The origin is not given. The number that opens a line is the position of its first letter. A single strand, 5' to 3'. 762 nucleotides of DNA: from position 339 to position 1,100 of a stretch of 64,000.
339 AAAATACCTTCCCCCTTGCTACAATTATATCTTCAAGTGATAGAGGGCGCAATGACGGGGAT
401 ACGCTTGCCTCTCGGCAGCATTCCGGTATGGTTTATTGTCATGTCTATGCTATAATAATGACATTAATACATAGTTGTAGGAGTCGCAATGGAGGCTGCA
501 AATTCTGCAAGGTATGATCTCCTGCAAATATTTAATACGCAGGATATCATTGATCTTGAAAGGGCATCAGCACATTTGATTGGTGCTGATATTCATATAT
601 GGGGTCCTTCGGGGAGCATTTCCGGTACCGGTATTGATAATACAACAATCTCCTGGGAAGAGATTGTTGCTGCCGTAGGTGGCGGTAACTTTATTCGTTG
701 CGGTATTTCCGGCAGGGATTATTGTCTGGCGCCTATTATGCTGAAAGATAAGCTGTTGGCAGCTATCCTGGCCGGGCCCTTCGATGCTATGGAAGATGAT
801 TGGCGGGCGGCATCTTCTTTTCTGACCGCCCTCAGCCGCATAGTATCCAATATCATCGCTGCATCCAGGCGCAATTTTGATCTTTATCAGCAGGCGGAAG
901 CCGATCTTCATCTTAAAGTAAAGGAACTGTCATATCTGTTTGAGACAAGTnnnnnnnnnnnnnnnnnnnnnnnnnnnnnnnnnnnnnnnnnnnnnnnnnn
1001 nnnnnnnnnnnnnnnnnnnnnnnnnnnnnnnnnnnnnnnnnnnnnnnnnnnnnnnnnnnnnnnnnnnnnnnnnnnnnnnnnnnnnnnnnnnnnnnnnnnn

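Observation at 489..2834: GGDEF cyclase with inverted architecture: soluble sensor + GAF + GGDEF followed by a C-terminal ~7-TM domain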

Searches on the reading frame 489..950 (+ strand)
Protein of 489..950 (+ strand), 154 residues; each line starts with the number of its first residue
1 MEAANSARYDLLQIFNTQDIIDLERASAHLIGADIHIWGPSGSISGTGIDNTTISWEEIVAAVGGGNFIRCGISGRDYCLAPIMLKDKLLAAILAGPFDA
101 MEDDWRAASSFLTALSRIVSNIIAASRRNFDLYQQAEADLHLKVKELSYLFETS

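Call 3: search_protein_families(library=pfam, proteins=[window:489-950:+], max_evalue=1)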
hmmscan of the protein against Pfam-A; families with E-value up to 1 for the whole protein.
window:489-950:+ (154 aa): 1 family
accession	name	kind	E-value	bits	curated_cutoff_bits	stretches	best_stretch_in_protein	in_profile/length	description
PF10114.15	PocR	-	0.067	13.4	23.9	1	70-109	77-115/162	Sensory domain found in PocR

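Call 4: search_protein_families(library=ncbifam, proteins=[window:489-950:+], max_evalue=1)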
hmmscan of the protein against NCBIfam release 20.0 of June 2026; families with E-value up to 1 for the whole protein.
window:489-950:+ (154 aa): 0 families

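Call 49: find_homologous_proteins(query=window:489-938:+, max_evalue=10)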
Query window:489-938:+ (150 aa): 1 proteins with E <= 10 among 94 candidates.
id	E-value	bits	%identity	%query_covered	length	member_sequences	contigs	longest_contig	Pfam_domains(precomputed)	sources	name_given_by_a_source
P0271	2.4e-73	262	82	100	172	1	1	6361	-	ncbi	-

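Call 50: find_encoding_contigs(protein=P0271, flank=6000)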
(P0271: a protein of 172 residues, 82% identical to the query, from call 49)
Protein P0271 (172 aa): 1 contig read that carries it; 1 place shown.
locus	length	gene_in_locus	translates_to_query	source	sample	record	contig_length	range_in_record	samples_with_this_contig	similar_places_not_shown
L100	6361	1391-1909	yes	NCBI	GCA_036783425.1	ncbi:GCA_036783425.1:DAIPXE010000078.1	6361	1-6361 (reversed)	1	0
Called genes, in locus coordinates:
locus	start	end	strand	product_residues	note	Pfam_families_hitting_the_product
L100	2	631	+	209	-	?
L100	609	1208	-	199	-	PF18921:Cyanophycin_syn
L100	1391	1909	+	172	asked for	-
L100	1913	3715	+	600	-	PF13185:GAF_2, PF00990:GGDEF, PF17159:MASE3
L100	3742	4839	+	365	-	PF00155:Aminotran_1_2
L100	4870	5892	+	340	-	PF18152:DAHP_snth_FXD, PF00793:DAHP_synth_1, PF03102:NeuB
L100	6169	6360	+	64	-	?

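Call 58: predict_structure(alignment_id=A2)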
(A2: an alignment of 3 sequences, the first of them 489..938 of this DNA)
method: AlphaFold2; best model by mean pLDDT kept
length: 150 residues; sequences in the alignment: 3
mean_pLDDT: 47.0   pTM: 0.45
mean pLDDT of the five models: 47.0, 46.9, 44.9, 42.0, 36.7
residues with pLDDT >= 90: 0; 70-90: 0; 50-70: 75; < 50: 75
segments of 3 or more residues with pLDDT < 50: 1-60, 62-67, 73-75, 147-150
pLDDT, mean of each block of 10 residues (from residue 1): 29 36 31 35 35 45 50 55 55 55 55 59 58 58 49
secondary structure, 60 per line:
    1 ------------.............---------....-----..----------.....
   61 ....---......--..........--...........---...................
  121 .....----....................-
elements in order: E13-16 H17-25 E35-38 H56-64 E68-73 E76-85 E88-98 H102-125 H130-149
